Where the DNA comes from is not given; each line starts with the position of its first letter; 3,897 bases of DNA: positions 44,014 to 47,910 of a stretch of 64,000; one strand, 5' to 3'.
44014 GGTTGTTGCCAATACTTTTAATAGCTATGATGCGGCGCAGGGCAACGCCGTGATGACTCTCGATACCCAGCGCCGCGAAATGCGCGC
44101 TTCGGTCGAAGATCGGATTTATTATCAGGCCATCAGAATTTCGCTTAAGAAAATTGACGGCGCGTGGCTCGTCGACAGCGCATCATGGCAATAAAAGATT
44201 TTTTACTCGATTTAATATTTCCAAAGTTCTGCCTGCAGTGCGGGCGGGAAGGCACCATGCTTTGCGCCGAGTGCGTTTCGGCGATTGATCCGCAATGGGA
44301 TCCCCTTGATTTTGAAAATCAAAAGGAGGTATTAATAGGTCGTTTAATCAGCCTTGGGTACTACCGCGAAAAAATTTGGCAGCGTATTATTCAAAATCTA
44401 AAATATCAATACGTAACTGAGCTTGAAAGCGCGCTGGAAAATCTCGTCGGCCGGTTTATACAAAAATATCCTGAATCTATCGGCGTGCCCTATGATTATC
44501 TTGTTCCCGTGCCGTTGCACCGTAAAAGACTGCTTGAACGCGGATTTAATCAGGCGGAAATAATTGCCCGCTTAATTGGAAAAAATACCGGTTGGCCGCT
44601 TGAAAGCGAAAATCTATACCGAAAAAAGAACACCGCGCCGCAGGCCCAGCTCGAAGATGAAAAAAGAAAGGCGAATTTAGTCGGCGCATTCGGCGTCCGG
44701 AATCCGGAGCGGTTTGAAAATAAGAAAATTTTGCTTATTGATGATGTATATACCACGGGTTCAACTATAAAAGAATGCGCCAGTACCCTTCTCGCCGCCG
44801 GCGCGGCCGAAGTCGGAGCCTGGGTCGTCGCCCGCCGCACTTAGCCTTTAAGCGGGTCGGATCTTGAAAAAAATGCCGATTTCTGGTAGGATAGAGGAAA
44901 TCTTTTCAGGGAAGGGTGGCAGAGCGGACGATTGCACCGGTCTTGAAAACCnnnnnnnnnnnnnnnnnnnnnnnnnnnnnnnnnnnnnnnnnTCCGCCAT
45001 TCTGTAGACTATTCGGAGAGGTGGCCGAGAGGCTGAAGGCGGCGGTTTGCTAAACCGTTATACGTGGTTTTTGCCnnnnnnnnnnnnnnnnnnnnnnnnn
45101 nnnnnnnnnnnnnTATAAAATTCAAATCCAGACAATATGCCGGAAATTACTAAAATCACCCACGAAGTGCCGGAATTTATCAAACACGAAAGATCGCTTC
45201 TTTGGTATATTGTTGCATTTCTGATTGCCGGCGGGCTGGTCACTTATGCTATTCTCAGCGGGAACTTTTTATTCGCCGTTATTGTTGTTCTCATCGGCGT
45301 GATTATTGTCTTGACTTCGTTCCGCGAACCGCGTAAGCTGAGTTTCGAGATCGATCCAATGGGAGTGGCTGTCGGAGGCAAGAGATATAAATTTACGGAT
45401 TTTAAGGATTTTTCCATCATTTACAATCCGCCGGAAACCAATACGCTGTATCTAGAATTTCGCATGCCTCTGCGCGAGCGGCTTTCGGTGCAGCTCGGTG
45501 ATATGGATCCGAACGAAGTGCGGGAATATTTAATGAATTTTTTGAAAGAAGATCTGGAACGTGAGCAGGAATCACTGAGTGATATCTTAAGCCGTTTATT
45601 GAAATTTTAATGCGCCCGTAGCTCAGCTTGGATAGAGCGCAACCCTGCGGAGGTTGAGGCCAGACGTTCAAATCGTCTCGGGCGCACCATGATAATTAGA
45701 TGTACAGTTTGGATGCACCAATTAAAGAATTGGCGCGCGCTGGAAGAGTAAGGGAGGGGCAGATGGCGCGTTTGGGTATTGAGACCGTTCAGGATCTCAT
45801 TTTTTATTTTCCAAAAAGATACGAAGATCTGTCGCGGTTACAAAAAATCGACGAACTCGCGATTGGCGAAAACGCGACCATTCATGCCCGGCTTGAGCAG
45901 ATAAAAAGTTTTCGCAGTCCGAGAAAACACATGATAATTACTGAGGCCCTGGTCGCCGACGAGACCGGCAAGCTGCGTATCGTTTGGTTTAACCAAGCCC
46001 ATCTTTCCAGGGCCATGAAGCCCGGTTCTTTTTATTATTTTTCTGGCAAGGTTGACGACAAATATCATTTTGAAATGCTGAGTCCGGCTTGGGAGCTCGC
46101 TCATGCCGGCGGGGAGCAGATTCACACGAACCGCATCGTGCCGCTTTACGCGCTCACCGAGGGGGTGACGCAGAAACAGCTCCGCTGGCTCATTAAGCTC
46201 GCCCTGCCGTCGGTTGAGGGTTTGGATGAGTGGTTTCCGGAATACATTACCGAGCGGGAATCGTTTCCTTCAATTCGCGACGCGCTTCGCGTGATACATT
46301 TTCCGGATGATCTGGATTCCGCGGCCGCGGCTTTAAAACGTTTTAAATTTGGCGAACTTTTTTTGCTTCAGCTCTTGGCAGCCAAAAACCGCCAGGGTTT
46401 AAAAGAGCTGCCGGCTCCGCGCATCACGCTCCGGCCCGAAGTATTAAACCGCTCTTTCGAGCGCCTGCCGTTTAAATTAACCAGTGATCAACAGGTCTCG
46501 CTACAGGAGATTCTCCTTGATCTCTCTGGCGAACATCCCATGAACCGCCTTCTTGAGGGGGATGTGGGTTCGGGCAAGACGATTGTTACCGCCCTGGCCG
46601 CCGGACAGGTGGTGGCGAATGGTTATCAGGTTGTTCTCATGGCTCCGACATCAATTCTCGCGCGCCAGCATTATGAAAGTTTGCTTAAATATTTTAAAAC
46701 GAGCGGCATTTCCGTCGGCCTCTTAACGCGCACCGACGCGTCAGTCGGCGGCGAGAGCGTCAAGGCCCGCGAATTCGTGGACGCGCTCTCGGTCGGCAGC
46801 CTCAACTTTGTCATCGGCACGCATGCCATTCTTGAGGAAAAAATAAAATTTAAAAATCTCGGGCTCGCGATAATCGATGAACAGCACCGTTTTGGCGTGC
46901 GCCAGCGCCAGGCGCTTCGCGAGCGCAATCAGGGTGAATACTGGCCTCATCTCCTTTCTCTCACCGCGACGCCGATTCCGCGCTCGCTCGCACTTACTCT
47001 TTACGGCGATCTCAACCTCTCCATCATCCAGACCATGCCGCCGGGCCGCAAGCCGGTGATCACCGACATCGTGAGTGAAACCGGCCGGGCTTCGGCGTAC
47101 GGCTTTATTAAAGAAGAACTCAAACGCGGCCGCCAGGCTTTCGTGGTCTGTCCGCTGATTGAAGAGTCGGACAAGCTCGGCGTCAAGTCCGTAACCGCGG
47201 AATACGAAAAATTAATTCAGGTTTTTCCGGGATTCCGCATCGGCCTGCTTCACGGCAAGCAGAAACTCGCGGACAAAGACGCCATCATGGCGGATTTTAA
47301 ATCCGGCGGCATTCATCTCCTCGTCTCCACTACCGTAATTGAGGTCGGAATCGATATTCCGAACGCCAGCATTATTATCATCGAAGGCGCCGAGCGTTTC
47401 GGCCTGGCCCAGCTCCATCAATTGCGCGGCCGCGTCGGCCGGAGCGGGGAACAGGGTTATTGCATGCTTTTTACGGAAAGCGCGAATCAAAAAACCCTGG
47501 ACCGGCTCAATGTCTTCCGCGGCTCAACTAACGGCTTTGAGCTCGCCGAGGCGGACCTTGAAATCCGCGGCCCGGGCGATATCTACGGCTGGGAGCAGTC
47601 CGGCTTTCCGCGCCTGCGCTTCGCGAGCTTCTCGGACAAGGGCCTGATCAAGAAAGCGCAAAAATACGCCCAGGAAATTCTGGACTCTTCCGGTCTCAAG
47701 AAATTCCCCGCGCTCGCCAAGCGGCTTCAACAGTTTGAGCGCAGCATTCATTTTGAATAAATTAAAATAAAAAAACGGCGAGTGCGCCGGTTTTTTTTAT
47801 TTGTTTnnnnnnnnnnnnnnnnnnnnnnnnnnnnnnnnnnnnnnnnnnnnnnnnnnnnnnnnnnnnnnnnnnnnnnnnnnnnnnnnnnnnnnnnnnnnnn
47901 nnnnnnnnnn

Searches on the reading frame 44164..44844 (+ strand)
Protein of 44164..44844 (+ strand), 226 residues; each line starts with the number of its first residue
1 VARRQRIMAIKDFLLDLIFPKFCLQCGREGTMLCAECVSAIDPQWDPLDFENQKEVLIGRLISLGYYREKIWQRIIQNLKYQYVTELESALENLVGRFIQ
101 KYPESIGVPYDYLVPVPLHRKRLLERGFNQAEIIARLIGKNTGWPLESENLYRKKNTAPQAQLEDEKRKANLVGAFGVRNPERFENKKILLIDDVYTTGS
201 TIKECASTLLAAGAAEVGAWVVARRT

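Call 66: search_protein_families(library=pfam, proteins=[window:44164-44844:+], max_evalue=0.001)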
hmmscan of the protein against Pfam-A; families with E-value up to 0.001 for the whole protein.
window:44164-44844:+ (226 aa): 2 families
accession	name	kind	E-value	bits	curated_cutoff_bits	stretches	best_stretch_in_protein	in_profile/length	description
PF00156.33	Pribosyltran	-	5.4e-08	32.7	26.3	1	150-225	61-126/158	Phosphoribosyl transferase domain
PF18912.6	DZR_2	-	9.5e-05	22.6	27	1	14-43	1-33/56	Double zinc ribbon domain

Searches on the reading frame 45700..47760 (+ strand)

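Call 66: search_protein_families(library=pfam, proteins=[window:45700-47760:+], max_evalue=0.001)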
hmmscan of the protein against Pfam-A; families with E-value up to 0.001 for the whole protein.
window:45700-47760:+ (686 aa): 7 families
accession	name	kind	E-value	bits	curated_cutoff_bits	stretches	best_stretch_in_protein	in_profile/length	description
PF17191.10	RecG_wedge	-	1.2e-26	93.7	23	1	7-172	1-162/162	RecG wedge domain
PF00270.35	DEAD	-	2.4e-21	76.6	26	1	262-429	2-163/167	DEAD/DEAH box helicase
PF00271.37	Helicase_C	-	3.6e-20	72.7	23.5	1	470-583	6-110/110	Helicase conserved C-terminal domain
PF04851.21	ResIII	-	1.2e-09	38.7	22.5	1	258-425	2-162/164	Type III restriction enzyme, res subunit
PF19833.4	RecG_dom3_C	-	1.1e-08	35.4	26.8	1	611-665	3-59/87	ATP-dependent DNA helicase RecG, domain 3, C-terminal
PF13604.12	AAA_30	-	2.9e-05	24.3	27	1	280-408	18-110/191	AAA domain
PF01336.31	tRNA_anti-codon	-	5.9e-05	23.4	27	1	60-120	2-59/75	OB-fold nucleic acid binding domain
